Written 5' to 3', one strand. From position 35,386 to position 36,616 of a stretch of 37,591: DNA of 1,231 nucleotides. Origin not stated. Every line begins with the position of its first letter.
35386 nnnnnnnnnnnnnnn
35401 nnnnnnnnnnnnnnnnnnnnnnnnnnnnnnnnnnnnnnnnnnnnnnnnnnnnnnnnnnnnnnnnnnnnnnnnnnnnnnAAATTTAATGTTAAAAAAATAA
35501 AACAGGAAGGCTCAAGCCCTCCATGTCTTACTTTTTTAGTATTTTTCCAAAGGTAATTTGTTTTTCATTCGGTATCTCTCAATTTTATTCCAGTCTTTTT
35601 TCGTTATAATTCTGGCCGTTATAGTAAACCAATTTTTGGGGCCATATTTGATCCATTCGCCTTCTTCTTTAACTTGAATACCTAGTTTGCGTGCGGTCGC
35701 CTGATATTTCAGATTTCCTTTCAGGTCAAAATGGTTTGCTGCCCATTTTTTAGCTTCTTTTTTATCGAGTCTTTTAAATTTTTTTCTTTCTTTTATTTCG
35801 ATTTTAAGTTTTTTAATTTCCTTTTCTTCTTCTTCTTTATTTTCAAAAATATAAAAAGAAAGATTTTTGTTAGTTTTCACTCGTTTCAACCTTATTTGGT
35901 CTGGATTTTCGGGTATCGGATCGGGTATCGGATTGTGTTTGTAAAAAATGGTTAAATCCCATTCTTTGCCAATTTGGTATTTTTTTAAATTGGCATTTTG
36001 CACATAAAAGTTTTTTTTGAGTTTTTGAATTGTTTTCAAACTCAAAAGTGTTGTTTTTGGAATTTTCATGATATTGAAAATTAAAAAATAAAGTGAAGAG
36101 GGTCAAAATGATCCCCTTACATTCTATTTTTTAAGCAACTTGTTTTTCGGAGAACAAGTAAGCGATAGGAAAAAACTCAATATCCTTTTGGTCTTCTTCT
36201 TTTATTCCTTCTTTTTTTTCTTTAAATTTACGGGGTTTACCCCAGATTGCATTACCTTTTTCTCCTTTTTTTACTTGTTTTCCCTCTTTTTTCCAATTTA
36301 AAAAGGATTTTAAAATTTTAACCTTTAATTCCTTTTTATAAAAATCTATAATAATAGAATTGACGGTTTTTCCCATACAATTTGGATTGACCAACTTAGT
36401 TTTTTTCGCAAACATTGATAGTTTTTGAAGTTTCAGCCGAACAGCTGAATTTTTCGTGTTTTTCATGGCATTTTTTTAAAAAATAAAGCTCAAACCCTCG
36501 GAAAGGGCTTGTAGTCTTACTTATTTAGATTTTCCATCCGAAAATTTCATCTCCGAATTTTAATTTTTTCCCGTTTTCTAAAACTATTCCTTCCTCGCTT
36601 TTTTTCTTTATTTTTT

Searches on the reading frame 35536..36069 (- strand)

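Call 16: search_protein_families(library=pfam, proteins=[window:35536-36069:-], max_evalue=0.01)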
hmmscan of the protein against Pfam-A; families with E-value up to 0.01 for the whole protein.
window:35536-36069:- (177 aa): 1 family
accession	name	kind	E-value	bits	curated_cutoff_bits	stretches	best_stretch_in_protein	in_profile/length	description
PF03449.20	GreA_GreB_N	-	0.0047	17.5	24.5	0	84-129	7-52/71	Transcription elongation factor, N-terminal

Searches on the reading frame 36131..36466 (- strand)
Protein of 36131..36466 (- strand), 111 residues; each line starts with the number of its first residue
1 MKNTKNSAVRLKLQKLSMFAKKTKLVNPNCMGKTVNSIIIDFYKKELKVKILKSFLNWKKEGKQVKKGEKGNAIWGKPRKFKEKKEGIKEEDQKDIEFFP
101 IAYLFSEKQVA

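Call 16: search_protein_families(library=pfam, proteins=[window:36131-36466:-], max_evalue=0.01)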
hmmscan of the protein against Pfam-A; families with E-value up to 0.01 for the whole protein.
window:36131-36466:- (111 aa): 1 family
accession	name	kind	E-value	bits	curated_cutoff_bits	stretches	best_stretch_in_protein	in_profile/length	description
PF08401.16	ArdcN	-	3.6e-05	24.4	22.6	1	35-99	47-117/123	N-terminal domain of anti-restriction factor ArdC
